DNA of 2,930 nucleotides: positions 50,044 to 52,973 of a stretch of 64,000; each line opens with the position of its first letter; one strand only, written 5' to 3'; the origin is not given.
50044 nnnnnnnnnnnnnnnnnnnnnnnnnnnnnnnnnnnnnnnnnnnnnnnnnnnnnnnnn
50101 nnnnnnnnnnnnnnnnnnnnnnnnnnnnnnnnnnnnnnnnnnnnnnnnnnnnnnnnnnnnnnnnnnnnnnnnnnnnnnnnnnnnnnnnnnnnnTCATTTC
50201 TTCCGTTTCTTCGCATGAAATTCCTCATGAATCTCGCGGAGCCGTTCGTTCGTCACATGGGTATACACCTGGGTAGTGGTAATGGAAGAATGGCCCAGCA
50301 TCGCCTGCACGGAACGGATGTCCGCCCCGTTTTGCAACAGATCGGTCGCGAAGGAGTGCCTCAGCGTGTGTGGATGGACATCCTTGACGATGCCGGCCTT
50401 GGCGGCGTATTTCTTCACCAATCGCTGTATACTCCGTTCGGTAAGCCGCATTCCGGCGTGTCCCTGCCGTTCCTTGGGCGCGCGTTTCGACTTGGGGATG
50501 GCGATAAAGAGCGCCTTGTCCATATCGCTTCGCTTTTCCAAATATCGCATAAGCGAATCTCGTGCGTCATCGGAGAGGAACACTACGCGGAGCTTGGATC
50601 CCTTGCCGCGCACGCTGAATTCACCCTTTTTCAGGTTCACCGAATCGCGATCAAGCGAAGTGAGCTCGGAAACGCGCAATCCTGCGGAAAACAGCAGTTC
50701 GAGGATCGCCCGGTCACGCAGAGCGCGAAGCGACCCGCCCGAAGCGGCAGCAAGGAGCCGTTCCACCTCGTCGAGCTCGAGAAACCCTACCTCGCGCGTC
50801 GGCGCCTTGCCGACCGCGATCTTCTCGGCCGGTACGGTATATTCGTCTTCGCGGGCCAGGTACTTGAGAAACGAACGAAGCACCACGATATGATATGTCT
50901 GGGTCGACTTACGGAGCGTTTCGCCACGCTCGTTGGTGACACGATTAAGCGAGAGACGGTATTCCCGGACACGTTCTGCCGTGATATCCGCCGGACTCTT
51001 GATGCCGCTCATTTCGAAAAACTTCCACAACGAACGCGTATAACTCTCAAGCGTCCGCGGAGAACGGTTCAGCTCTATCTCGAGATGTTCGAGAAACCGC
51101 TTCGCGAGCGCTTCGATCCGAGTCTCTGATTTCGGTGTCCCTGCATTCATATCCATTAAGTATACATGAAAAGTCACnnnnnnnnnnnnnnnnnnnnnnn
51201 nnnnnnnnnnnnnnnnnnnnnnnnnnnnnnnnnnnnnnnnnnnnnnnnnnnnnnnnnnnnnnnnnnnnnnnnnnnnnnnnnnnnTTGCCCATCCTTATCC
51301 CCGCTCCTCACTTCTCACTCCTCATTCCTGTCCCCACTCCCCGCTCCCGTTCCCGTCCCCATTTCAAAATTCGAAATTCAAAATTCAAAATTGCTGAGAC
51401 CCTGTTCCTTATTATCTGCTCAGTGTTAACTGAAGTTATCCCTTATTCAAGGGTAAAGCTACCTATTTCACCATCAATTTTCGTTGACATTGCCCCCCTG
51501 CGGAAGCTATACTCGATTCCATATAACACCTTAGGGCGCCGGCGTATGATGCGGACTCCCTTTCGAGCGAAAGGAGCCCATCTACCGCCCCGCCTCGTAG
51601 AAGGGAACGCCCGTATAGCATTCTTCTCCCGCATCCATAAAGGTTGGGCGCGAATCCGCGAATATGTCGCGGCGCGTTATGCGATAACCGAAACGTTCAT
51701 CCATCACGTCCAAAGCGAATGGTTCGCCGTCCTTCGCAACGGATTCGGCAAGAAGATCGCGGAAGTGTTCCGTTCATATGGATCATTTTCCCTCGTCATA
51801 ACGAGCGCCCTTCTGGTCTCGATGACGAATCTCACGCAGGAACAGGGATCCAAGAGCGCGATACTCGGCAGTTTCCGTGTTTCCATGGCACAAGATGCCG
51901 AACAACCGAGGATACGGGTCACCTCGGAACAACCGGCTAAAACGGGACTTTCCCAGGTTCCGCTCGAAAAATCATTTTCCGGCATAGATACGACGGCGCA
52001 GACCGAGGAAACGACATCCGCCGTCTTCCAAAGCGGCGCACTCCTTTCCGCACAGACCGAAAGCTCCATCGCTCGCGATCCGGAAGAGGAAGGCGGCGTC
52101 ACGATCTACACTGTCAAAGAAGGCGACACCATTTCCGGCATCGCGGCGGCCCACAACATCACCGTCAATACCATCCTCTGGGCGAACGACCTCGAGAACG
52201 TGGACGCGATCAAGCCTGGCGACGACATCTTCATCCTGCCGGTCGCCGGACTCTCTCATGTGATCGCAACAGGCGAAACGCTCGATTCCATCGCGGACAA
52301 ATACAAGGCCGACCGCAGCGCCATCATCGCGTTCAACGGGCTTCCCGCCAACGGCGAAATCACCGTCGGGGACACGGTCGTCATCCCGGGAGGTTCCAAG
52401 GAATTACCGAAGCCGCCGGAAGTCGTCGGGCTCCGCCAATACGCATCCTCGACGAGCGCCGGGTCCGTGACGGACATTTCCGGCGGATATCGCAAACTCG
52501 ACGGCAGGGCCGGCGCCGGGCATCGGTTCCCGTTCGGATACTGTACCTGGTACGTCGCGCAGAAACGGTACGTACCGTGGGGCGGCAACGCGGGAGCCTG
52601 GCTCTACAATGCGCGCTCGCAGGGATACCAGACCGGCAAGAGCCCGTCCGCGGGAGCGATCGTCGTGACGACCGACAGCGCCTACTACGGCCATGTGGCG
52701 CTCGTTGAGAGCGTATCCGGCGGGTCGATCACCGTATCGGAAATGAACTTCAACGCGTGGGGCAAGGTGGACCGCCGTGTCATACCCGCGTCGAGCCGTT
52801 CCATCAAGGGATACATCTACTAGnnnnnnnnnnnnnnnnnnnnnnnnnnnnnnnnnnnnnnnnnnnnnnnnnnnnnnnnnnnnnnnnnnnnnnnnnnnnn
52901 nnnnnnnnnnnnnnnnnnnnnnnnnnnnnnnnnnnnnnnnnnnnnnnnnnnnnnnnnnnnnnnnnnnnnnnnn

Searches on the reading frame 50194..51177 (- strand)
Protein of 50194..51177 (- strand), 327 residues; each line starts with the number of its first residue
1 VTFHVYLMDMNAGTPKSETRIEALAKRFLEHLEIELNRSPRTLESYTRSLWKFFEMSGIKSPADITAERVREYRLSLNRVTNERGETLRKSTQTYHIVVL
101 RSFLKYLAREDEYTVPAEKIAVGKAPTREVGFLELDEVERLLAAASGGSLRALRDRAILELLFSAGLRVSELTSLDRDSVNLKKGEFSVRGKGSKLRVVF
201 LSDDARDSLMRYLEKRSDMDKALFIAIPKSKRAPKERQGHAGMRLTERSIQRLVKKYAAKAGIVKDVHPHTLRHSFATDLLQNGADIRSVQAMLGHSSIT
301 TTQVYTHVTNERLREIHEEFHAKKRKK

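Call 71: search_protein_families(library=pfam, proteins=[window:50194-51177:-], max_evalue=0.00001)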
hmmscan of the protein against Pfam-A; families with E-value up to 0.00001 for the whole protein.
window:50194-51177:- (327 aa): 3 families
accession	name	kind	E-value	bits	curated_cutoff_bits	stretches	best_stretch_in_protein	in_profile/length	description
PF00589.27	Phage_integrase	-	6.2e-45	153.5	27.1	1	132-311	2-171/172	Phage integrase family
PF02899.23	Phage_int_SAM_1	-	1.6e-07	32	22.3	1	26-110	2-82/83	Phage integrase, N-terminal SAM-like domain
PF13495.12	Phage_int_SAM_4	-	2.9e-06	28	27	1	25-110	2-81/85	Phage integrase, N-terminal SAM-like domain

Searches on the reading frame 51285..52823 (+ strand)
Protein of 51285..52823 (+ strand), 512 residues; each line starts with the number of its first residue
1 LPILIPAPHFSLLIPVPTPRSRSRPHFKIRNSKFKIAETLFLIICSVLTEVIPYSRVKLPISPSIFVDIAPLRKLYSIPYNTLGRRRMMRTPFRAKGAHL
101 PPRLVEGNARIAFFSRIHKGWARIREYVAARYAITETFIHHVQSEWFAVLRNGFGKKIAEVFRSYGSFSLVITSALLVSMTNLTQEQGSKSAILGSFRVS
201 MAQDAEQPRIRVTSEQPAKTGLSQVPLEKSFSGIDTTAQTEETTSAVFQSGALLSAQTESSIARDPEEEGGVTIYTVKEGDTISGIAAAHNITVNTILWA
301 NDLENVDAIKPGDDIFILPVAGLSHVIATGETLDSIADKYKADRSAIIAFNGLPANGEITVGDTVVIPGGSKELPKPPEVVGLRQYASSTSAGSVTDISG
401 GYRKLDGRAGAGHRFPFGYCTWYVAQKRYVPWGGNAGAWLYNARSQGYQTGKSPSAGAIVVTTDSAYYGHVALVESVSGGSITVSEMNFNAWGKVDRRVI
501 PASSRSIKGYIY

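Call 71: search_protein_families(library=pfam, proteins=[window:51285-52823:+], max_evalue=0.00001)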
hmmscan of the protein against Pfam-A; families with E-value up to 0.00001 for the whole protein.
window:51285-52823:+ (512 aa): 3 families
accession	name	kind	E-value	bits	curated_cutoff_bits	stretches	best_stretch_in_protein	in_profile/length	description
PF01476.26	LysM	-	9.1e-21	74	20.9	2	275-317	1-42/43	LysM domain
PF05257.22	CHAP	-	1.2e-17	64.6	26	1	413-488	4-81/81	CHAP domain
PF23473.1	LysM3_LYK4_5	-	1.1e-09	38.6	29.3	0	275-309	5-38/48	LYK4/5 LysM3 domain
